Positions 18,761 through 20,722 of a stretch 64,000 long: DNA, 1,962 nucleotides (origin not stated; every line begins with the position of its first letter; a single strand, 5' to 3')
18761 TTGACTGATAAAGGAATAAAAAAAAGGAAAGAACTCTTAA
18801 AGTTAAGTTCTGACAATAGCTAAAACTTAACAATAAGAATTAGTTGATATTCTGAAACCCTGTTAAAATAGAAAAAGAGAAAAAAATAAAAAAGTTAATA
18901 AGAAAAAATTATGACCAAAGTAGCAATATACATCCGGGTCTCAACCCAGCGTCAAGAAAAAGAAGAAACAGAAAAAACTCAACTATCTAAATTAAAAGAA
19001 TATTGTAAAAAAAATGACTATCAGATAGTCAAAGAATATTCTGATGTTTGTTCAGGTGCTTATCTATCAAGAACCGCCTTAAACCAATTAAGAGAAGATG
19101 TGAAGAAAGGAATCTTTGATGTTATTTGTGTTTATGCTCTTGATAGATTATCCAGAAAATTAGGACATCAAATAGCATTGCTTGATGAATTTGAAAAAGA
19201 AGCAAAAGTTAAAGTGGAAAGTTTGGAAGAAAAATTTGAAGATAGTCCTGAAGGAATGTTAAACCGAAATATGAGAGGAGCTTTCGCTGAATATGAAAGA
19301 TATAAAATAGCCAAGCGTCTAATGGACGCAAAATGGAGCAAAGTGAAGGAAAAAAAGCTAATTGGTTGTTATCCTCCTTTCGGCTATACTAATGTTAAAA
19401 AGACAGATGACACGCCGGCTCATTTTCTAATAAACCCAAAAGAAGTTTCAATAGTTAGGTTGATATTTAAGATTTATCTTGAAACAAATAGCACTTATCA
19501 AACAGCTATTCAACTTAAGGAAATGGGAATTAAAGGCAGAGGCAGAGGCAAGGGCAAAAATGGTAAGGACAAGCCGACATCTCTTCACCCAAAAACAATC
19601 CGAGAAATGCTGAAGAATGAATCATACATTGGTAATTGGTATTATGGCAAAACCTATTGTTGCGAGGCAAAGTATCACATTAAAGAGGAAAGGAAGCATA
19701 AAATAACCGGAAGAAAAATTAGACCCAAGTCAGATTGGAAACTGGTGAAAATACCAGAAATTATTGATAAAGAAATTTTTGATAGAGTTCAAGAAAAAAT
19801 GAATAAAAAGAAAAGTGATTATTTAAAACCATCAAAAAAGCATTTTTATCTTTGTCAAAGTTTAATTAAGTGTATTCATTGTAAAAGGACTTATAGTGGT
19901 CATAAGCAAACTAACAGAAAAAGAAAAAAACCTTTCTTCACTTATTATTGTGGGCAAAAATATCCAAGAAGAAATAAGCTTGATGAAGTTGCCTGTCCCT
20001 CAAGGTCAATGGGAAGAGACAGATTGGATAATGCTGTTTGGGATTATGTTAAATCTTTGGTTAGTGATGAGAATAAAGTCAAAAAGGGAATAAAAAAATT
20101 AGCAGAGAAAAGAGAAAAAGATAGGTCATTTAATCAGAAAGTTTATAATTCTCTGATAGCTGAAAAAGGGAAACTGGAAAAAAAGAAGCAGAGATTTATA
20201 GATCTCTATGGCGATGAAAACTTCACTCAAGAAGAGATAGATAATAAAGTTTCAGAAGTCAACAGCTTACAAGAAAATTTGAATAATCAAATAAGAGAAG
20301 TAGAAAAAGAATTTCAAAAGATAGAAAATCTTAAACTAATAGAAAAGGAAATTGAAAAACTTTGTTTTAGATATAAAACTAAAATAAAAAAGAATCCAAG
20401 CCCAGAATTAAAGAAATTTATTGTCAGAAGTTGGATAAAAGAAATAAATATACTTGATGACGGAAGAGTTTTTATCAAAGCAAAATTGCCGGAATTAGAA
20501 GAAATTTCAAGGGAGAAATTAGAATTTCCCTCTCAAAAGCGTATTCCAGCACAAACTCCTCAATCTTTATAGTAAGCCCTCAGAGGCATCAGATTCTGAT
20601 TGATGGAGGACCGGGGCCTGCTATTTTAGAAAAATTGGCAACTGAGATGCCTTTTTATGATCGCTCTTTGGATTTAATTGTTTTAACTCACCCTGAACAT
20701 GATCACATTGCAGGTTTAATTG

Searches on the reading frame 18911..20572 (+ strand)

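Call 11: search_protein_families(library=pfam, max_evalue=0.01, proteins=[window:18911-20572:+])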
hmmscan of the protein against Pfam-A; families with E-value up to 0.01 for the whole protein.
window:18911-20572:+ (553 aa): 3 families
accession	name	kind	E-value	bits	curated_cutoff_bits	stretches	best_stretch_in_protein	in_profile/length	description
PF00239.26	Resolvase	-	2.8e-30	105.7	23.3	1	4-147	1-142/145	Resolvase, N terminal domain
PF07508.19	Recombinase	-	8.3e-18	65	21.1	1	176-299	1-101/102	Recombinase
PF13408.12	Zn_ribbon_recom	-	2.9e-08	34.4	25.3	1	315-381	2-58/58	Recombinase zinc beta ribbon domain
